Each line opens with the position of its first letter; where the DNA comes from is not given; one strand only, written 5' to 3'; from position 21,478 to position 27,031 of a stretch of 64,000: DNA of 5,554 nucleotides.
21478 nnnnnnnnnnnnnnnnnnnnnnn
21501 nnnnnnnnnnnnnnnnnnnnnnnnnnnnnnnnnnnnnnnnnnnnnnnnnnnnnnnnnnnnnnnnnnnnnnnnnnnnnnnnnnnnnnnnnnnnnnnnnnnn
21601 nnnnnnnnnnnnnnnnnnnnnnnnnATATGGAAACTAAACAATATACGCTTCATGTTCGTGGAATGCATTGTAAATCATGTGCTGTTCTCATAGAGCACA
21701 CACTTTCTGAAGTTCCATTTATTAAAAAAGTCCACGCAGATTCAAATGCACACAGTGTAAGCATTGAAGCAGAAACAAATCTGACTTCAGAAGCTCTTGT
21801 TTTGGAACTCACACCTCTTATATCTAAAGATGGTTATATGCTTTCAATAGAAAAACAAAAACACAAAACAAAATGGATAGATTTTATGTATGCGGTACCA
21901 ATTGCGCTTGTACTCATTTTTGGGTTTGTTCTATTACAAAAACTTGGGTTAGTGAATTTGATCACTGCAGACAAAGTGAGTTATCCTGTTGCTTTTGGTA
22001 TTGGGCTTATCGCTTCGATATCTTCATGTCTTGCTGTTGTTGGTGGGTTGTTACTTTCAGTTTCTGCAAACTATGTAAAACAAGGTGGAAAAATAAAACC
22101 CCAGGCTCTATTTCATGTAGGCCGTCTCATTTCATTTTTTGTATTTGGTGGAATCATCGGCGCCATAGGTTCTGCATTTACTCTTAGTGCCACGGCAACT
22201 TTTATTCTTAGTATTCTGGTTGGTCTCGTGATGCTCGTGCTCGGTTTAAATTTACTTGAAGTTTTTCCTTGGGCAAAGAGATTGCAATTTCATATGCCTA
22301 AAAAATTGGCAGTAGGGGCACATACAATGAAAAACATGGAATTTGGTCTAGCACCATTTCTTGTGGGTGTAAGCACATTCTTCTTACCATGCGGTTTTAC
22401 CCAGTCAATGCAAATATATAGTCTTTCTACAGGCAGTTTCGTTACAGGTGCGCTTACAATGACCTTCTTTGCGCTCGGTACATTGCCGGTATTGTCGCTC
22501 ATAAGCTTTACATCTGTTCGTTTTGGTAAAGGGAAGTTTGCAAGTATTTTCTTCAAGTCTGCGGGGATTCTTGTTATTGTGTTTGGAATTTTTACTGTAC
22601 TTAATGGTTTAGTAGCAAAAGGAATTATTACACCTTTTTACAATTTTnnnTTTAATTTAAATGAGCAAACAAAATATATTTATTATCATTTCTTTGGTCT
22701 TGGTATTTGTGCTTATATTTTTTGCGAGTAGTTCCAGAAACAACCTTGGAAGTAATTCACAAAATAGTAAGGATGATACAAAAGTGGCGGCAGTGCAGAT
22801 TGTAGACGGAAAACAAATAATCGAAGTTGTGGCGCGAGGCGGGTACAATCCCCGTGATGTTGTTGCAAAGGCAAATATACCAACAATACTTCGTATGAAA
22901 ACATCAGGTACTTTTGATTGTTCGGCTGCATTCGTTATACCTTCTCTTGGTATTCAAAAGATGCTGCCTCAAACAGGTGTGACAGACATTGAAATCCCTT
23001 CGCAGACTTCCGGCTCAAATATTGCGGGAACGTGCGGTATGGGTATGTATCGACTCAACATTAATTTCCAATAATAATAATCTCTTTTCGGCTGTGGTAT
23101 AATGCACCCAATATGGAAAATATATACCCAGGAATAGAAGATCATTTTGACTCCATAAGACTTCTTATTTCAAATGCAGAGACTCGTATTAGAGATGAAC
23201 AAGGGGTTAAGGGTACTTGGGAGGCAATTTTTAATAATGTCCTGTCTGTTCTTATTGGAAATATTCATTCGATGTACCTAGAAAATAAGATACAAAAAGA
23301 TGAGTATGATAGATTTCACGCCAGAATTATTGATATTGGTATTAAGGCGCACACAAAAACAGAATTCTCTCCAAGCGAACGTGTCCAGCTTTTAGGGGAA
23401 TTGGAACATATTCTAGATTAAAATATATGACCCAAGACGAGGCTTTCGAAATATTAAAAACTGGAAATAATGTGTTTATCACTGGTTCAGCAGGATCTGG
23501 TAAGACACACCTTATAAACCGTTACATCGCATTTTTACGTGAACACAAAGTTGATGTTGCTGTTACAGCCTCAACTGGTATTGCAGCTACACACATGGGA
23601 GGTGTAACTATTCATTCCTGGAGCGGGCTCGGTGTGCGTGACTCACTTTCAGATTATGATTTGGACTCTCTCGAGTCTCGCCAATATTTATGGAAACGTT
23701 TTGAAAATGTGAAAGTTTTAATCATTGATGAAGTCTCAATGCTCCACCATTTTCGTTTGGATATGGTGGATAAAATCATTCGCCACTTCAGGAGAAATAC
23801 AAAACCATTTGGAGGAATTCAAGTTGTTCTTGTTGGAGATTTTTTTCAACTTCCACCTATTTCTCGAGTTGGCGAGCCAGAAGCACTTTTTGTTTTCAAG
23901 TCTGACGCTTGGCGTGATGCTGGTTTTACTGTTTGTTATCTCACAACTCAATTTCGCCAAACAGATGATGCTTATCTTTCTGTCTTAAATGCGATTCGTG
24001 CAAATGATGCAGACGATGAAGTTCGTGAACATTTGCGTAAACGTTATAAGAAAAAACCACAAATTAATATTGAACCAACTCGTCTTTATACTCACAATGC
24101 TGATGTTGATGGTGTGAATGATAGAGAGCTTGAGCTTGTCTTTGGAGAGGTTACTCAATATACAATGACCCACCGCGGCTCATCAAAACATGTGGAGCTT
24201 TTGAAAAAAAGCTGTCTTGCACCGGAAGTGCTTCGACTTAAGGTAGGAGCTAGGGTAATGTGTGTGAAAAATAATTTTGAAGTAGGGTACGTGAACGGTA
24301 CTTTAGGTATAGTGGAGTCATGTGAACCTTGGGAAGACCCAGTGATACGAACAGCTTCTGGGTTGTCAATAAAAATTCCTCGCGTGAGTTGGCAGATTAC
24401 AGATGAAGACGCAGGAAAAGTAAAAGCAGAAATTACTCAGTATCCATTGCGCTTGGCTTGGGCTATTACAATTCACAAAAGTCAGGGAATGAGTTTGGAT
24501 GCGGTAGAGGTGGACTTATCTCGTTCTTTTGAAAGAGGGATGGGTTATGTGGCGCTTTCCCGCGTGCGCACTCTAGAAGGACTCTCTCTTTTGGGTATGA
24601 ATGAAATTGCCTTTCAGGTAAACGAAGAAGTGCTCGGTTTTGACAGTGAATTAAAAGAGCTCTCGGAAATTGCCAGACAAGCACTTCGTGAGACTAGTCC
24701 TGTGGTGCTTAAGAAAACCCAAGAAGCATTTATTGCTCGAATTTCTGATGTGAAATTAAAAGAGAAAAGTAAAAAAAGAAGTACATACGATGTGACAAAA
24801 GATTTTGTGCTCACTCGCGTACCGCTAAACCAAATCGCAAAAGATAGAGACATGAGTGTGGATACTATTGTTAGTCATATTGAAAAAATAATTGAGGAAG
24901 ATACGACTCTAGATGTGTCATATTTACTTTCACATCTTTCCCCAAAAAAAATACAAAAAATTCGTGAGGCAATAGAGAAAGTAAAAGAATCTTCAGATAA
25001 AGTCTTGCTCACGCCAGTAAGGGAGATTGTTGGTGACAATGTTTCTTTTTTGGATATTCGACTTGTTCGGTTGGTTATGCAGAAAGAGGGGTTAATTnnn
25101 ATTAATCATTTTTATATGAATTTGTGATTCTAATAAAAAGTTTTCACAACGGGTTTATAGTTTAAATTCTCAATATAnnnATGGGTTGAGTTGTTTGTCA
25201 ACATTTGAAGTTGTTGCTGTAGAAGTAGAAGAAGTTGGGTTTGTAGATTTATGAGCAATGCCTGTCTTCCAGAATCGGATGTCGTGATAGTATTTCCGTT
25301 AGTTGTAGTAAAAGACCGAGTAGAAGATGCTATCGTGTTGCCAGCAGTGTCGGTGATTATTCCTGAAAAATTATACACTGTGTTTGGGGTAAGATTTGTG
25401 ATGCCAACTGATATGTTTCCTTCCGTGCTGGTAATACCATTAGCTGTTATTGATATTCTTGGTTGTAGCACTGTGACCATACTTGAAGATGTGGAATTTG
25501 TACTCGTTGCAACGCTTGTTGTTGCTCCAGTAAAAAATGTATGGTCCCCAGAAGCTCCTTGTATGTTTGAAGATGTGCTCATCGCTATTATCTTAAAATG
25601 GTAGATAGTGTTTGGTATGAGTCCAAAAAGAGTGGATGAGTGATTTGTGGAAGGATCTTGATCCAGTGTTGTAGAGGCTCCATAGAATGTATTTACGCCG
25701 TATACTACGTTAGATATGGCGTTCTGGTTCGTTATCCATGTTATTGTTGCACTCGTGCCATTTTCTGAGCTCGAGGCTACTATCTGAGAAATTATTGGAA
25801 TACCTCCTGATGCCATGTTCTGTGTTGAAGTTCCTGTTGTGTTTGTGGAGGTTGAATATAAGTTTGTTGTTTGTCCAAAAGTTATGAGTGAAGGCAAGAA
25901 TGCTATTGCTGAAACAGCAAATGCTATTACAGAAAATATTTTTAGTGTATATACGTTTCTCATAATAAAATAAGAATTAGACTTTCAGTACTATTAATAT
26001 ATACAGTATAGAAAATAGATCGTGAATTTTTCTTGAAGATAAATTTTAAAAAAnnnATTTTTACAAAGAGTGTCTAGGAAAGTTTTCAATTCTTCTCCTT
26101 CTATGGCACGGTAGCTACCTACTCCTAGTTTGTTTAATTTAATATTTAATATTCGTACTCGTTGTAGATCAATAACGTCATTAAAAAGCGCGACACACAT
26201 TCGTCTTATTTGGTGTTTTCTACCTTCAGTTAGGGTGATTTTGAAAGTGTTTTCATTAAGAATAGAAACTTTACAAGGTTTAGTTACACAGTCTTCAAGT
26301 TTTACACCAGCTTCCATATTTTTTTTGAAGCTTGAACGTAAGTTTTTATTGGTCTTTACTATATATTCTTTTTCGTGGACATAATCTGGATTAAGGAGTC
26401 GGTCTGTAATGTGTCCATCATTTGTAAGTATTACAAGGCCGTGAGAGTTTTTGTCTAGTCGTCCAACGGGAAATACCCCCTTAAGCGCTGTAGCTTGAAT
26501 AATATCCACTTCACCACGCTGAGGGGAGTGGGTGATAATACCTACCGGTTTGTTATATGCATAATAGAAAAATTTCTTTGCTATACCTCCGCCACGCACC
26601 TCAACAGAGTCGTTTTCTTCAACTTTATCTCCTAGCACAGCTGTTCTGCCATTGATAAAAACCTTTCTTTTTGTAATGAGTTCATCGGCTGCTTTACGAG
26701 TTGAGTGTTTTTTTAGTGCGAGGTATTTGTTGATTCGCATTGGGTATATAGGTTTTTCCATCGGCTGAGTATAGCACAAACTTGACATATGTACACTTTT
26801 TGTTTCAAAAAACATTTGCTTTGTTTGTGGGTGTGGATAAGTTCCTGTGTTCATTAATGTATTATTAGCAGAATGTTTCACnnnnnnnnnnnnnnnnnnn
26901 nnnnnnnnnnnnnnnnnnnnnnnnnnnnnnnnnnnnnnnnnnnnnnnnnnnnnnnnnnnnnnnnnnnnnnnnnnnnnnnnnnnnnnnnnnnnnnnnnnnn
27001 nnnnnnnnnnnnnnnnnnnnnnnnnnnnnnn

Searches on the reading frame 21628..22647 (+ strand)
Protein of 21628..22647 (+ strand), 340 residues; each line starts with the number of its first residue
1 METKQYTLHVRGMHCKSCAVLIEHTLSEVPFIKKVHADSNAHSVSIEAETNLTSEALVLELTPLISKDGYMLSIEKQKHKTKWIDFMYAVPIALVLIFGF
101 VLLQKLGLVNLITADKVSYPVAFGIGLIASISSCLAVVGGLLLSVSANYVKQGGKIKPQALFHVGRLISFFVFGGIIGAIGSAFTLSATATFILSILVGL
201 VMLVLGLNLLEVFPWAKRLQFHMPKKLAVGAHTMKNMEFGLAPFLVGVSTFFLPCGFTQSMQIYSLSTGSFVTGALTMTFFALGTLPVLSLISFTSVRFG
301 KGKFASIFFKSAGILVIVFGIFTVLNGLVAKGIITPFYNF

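Call 27: search_protein_families(library=pfam, proteins=[window:21628-22647:+], max_evalue=0.0001)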
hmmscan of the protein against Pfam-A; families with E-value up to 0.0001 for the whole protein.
window:21628-22647:+ (340 aa): 2 families
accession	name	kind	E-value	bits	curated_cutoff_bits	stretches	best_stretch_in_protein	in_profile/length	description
PF13386.12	DsbD_2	-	6e-31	108.3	24.9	1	122-321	2-198/199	Cytochrome C biogenesis protein transmembrane region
PF00403.32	HMA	-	1.1e-09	38.9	24.8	1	7-53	1-47/62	Heavy-metal-associated domain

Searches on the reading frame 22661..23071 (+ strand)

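Call 27: search_protein_families(library=pfam, proteins=[window:22661-23071:+], max_evalue=0.0001)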
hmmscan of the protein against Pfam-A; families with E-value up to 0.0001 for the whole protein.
window:22661-23071:+ (137 aa): 1 family
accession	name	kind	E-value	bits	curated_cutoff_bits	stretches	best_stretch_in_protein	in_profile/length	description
PF13473.12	Cupredoxin_1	-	6e-08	33.1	27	1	21-130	10-97/104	Cupredoxin-like domain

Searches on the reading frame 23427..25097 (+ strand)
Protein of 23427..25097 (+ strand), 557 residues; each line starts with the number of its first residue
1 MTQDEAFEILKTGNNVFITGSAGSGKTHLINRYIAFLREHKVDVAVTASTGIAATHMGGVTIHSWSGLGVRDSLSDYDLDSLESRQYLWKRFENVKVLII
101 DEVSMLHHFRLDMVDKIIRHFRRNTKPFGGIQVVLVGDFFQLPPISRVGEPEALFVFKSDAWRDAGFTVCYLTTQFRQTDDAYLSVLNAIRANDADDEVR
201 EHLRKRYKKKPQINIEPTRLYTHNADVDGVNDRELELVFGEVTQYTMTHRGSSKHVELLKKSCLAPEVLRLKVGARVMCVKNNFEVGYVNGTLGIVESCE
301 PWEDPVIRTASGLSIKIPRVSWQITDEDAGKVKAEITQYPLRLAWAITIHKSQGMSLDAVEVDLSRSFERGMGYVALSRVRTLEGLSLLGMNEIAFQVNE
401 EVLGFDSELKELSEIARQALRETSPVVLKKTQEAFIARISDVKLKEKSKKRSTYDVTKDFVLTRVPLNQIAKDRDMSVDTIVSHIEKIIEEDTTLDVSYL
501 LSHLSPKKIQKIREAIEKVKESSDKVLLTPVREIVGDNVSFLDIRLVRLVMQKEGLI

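Call 27: search_protein_families(library=pfam, proteins=[window:23427-25097:+], max_evalue=0.0001)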
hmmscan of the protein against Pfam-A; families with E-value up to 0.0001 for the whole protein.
window:23427-25097:+ (557 aa): 9 families
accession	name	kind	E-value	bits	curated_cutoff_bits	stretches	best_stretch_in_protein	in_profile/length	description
PF05970.20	PIF1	-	6.9e-39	134.2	25.9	1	11-181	20-192/223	PIF1-like helicase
PF14493.12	HTH_40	-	2.6e-16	60.1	27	1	454-548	2-89/89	Helix-turn-helix domain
PF13604.12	AAA_30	-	2.9e-16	60.2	27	1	3-200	6-178/191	AAA domain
PF13245.12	AAA_19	-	2.4e-14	54.1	25.1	1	3-145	1-132/134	AAA domain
PF21530.3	Pif1_2B_dom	-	9.9e-10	38.4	23.9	1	258-296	5-44/47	DNA helicase Pif1, 2B domain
PF13401.12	AAA_22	-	6.2e-08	33.5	27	1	12-137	4-122/130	AAA domain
PF02689.20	Herpes_Helicase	-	5.3e-07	28.5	27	0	338-386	724-774/808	Helicase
PF00270.35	DEAD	-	9.4e-06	25.9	26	0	3-35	4-36/167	DEAD/DEAH box helicase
PF01443.25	Viral_helicase1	-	1.8e-05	25.1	21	0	17-160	2-115/228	Viral superfamily 1 RNA helicase core domain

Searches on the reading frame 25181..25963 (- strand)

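Call 27: search_protein_families(library=pfam, proteins=[window:25181-25963:-], max_evalue=0.0001)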
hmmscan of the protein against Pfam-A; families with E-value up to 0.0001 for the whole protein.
window:25181-25963:- (261 aa): 2 families
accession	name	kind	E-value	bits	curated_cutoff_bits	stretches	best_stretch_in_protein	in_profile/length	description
PF16656.11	Pur_ac_phosph_N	-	1.6e-08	35.4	30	1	59-130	2-83/93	Purple acid Phosphatase, N-terminal domain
PF00041.27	fn3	-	4.6e-07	30.4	25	0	62-131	7-72/84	Fibronectin type III domain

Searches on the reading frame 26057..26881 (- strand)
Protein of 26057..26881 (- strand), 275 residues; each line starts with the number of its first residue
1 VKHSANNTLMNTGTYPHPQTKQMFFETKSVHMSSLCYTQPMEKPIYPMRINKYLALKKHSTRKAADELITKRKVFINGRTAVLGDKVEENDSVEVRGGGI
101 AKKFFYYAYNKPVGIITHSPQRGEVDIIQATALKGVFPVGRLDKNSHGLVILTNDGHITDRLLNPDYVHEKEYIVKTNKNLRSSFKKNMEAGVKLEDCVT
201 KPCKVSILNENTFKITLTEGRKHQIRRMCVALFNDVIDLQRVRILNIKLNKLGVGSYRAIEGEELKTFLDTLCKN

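Call 59: search_protein_families(library=pfam, proteins=[window:26057-26881:-], max_evalue=0.0001)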
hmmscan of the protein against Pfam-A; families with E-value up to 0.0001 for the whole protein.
window:26057-26881:- (275 aa): 2 families
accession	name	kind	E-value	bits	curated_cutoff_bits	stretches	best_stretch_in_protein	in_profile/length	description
PF00849.27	PseudoU_synth_2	-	3.4e-21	76.5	26.8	1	106-229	2-150/152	RNA pseudouridylate synthase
PF01479.30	S4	-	7e-08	32.5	22.8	1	48-93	1-48/48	S4 domain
